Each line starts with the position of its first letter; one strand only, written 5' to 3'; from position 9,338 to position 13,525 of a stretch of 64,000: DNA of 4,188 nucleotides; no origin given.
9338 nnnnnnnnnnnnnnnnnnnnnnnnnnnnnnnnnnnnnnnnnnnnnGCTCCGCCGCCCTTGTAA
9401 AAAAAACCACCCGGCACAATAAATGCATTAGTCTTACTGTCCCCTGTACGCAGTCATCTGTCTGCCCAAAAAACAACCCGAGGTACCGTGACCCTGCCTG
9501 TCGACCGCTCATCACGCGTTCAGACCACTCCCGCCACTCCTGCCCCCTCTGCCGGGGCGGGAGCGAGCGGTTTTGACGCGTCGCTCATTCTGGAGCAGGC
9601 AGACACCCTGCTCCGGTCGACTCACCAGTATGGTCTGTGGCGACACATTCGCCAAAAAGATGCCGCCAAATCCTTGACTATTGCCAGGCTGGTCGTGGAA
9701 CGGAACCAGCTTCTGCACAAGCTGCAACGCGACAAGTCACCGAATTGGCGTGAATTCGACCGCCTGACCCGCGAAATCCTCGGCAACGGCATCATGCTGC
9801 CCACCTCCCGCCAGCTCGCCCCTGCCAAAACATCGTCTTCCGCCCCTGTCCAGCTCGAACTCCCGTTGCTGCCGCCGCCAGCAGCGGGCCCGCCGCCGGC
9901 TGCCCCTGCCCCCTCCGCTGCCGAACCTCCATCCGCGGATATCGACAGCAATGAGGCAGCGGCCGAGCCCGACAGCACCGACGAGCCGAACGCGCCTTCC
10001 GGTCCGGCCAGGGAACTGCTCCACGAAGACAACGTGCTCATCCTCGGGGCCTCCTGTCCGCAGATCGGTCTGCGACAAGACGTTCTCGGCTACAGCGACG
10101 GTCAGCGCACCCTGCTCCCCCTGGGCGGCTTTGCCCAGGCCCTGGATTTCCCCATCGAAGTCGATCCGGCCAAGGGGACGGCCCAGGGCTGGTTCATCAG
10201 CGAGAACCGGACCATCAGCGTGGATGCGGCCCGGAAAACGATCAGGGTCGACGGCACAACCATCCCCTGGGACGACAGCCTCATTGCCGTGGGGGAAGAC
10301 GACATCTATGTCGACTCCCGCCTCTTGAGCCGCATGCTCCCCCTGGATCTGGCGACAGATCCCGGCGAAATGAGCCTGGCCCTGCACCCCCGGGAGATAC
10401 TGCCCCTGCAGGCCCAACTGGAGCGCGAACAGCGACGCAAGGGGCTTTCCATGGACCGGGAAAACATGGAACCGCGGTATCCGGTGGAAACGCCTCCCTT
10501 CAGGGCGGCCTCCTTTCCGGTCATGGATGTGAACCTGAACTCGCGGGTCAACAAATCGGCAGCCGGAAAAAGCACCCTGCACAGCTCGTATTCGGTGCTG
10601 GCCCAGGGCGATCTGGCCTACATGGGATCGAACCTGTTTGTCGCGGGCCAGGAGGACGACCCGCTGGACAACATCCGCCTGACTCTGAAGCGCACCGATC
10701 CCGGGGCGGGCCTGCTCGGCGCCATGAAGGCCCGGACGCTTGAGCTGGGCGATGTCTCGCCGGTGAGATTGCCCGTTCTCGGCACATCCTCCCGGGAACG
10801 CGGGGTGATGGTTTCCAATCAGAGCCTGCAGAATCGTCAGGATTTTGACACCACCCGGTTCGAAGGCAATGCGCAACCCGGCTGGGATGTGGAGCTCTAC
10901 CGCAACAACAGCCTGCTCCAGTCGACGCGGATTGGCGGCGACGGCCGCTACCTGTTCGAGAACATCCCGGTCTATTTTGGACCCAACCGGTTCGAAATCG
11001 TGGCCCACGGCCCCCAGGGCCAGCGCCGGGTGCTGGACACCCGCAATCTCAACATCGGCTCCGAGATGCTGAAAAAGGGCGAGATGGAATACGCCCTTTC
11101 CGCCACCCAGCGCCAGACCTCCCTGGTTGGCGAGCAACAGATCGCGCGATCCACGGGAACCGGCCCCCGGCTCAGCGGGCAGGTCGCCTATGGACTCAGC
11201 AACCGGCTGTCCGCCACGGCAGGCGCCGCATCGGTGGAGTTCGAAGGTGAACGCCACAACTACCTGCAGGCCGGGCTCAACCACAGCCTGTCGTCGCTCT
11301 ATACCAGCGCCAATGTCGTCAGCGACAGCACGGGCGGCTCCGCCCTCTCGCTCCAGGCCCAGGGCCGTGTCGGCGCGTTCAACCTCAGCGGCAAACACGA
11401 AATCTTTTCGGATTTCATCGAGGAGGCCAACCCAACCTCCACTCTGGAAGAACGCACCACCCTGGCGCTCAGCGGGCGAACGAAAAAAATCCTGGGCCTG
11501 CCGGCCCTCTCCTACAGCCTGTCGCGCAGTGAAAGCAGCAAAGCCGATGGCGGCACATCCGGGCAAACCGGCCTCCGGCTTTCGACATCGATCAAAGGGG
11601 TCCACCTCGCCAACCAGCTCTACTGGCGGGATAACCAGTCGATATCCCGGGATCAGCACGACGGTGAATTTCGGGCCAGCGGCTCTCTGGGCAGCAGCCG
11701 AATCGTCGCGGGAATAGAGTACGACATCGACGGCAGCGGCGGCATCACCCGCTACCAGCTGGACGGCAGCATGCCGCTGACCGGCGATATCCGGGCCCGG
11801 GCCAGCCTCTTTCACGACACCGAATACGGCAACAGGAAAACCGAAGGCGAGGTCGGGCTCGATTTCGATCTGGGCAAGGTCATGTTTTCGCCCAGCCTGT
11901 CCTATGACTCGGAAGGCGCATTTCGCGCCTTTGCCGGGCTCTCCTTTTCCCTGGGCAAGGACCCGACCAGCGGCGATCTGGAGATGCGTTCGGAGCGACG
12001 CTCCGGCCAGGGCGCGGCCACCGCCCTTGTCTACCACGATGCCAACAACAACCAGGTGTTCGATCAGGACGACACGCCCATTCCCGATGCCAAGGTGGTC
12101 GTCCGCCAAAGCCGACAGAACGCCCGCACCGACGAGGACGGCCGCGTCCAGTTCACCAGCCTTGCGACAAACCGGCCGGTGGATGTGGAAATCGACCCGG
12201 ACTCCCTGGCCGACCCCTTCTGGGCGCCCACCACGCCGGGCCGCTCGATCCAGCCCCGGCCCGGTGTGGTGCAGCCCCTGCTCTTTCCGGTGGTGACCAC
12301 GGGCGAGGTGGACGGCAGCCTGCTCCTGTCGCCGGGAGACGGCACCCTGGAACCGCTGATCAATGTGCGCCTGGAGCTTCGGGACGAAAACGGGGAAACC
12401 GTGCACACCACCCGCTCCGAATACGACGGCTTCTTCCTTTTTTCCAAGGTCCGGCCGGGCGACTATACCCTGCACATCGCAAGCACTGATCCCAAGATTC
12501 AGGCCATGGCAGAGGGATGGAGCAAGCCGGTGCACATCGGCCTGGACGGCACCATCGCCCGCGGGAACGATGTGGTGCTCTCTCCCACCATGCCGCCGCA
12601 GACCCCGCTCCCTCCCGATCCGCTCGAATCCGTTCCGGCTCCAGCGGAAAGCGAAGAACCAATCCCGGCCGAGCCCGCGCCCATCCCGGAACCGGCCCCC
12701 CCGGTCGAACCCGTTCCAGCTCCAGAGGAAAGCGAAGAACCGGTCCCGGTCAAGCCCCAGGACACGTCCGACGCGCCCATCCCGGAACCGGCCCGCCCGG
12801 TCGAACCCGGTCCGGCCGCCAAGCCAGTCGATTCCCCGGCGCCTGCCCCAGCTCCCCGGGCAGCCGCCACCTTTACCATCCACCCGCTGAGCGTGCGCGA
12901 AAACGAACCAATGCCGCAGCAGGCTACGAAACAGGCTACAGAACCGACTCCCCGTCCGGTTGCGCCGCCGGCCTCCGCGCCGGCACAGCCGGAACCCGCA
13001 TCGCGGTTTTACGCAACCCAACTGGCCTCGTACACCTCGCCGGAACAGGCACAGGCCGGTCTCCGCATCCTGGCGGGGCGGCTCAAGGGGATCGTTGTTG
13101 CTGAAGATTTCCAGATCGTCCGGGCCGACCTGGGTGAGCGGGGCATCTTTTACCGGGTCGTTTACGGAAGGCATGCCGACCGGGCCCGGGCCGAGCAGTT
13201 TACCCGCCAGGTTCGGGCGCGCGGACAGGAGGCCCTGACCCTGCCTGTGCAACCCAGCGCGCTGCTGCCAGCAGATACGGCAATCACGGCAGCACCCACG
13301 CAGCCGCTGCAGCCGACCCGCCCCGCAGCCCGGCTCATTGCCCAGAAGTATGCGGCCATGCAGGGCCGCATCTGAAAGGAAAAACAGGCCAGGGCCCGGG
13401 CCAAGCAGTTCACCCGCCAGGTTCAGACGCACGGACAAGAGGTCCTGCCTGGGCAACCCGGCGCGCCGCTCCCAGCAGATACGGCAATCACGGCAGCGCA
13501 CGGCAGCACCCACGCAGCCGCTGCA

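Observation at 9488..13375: Usher-like barrel with no recognisable signal peptide, a Pro/Ala-rich N-terminal extension and a C-terminal SPOR peptidoglycan-binding domain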

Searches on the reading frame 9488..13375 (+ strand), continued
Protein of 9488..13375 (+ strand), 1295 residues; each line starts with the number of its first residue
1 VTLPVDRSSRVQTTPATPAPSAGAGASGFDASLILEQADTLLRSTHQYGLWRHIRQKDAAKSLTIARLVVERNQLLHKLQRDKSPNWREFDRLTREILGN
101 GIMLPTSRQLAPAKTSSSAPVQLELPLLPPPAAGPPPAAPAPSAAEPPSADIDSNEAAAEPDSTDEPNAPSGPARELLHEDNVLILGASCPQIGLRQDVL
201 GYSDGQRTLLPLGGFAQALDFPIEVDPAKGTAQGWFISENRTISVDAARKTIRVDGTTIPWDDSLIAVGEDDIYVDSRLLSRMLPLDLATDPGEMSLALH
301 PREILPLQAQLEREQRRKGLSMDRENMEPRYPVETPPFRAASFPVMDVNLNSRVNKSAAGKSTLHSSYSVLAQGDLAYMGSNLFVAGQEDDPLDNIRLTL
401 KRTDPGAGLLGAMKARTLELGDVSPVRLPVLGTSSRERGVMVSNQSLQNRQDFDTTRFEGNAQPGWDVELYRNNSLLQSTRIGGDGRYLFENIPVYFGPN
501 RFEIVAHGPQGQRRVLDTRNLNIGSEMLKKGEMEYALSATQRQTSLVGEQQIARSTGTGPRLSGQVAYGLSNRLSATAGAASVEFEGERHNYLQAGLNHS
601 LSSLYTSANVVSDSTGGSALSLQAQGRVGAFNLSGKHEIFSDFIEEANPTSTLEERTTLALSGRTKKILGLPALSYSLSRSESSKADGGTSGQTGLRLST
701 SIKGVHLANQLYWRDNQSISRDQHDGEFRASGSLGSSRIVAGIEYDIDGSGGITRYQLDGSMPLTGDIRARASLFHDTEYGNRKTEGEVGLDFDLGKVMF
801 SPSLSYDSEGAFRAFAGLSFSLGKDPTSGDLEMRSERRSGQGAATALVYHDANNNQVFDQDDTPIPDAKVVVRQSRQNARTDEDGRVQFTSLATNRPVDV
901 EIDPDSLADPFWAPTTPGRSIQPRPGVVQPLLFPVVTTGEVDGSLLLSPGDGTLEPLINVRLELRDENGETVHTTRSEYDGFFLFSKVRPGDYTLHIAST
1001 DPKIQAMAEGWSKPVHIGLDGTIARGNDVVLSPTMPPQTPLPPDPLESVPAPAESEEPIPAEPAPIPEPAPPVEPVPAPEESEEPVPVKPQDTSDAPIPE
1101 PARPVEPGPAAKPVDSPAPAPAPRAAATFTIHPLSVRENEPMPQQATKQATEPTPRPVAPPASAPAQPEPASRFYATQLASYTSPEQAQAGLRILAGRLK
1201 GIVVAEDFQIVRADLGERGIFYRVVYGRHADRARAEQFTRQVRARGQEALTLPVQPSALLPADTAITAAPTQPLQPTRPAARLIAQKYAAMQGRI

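Call 14: find_encoding_contigs(protein=P0021, flank=8000, max_places=2)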
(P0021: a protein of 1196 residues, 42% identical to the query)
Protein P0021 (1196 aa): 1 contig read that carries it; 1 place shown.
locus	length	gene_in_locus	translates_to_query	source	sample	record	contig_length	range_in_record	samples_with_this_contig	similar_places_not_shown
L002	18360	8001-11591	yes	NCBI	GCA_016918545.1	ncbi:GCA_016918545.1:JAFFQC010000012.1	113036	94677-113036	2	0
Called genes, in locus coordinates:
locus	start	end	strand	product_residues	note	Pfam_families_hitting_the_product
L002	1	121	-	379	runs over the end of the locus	PF04055:Radical_SAM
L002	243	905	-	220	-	PF01797:Y1_Tnp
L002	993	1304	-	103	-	PF05016:ParE_toxin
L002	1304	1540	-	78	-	-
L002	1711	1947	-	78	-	PF05016:ParE_toxin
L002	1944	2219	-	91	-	PF02604:PhdYeFM_antitox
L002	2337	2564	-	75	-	-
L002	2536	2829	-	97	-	PF04365:BrnT_toxin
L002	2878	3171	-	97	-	PF01381:HTH_3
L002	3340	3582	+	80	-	PF01402:RHH_1 (weak)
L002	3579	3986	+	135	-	PF01850:PIN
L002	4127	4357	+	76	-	PF08972:DUF1902 (weak)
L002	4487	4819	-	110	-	PF02452:PemK_toxin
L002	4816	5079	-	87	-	PF04014:MazE_antitoxin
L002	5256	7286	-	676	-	PF07719:TPR_2 (faint), PF13428:TPR_14 (faint), PF13432:TPR_16 (faint), PF14559:TPR_19 (faint), PF12895:ANAPC3 (faint)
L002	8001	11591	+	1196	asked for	PF07833:Cu_amine_oxidN1 (faint), PF13620:CarboxypepD_reg (faint), PF17210:SdrD_B (faint)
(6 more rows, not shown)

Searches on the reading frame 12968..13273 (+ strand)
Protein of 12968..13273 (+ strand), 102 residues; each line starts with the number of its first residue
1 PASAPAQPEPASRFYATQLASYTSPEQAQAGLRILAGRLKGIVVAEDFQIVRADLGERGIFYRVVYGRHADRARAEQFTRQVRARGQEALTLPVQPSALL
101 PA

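Call 37: search_solved_structures(query=A3, max_evalue=1, show_alignments=2)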
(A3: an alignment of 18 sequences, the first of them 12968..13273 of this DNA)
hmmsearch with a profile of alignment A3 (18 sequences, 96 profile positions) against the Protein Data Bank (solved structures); distinct sequences matched with E-value up to 1: 6.
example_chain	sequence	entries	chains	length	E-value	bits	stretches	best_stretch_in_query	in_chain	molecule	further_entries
1x60_A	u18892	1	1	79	9.4e-05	25.6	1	59-89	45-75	Sporulation-specific N-acetylmuramoyl-L-alanine amidase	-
1uta_A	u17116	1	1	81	0.062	16.6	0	6-32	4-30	CELL DIVISION PROTEIN FTSN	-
4v3p_Lf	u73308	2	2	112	0.2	15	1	41-69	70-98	60S ribosomal protein L30 | 60S ribosomal protein L30E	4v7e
8ip8_RA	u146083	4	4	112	0.2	14.9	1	41-69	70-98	60S ribosomal protein eL30 | Ribosomal protein L7Ae/L30e/S12e/Gadd45 domain-containing protein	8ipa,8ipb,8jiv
1ysh_C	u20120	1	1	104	0.29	14.4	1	41-66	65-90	ribosomal protein L30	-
8azw_P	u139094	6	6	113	0.98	12.7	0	43-67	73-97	eL30 (60S ribosomal protein L30) | 60S ribosomal protein L30-like | 60S ribosomal protein L30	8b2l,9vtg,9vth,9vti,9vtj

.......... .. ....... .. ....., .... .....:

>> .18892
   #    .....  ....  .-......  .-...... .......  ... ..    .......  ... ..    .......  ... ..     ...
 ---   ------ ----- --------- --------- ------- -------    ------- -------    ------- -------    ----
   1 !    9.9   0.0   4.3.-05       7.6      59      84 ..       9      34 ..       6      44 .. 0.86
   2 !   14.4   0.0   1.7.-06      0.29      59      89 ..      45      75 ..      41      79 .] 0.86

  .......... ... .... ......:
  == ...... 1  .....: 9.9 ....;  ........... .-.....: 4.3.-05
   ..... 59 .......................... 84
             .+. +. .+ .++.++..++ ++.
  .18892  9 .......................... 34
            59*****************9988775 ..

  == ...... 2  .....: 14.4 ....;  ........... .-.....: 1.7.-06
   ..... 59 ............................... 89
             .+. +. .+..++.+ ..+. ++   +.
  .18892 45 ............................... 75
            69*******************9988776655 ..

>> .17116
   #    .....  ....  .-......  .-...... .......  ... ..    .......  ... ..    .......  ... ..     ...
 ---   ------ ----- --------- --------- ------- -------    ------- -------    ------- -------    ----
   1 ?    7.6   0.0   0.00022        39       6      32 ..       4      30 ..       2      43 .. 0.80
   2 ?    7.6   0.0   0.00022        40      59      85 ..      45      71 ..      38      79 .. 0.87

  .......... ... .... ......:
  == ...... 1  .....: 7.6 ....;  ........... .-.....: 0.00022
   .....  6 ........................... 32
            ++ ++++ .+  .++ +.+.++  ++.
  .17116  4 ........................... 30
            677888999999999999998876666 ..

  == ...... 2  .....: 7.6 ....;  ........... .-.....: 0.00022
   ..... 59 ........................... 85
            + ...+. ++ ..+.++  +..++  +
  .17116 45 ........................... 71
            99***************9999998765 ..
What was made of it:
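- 13001..13231 (+): Residues 1172-1248. SPOR domain. The profile hits CwlC SPOR 1x60 at E 9.4e-5 and FtsN 1uta at 0.062 (call 37).
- On SPOR domain (PF05036): The family profile hits CwlC SPOR 1x60 at E 9.4e-5 (call 37).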

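Call 38: search_protein_families(library=pfam, alignment_id=A3, max_evalue=0.01)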
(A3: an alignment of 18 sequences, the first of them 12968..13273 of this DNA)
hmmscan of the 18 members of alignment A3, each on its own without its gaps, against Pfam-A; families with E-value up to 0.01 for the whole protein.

A. member 1, window:12968-13273:+ (102 aa): 1 family
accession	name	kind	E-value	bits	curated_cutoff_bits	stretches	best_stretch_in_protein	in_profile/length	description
PF05036.18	SPOR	-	2.8e-05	24.8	21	1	12-88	2-71/76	SPOR domain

B. families by the number of members that match (of 18 scanned): 1 family
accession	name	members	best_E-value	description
PF05036.18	SPOR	18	1.9e-09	SPOR domain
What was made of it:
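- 13001..13231 (+): The isolated domain scores 24.8 bits against a gathering score of 21, E 2.8e-5, and 18 of 18 aligned homolog domains hit SPOR (call 38).
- On SPOR domain (PF05036): 18 of 18 homologous C-terminal domains hit SPOR, best E 1.9e-9 (call 38).
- Closest known: SPOR proteins FtsN, DamX, DedD, RlpA and CwlC. Same: The C-terminal domain matches the SPOR profile and the CwlC and FtsN sequences (calls 37, 38).
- Checked: The isolated domain scores 24.8 bits, above it (call 38).
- The SPOR assignment rests on calls 37 and 38.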
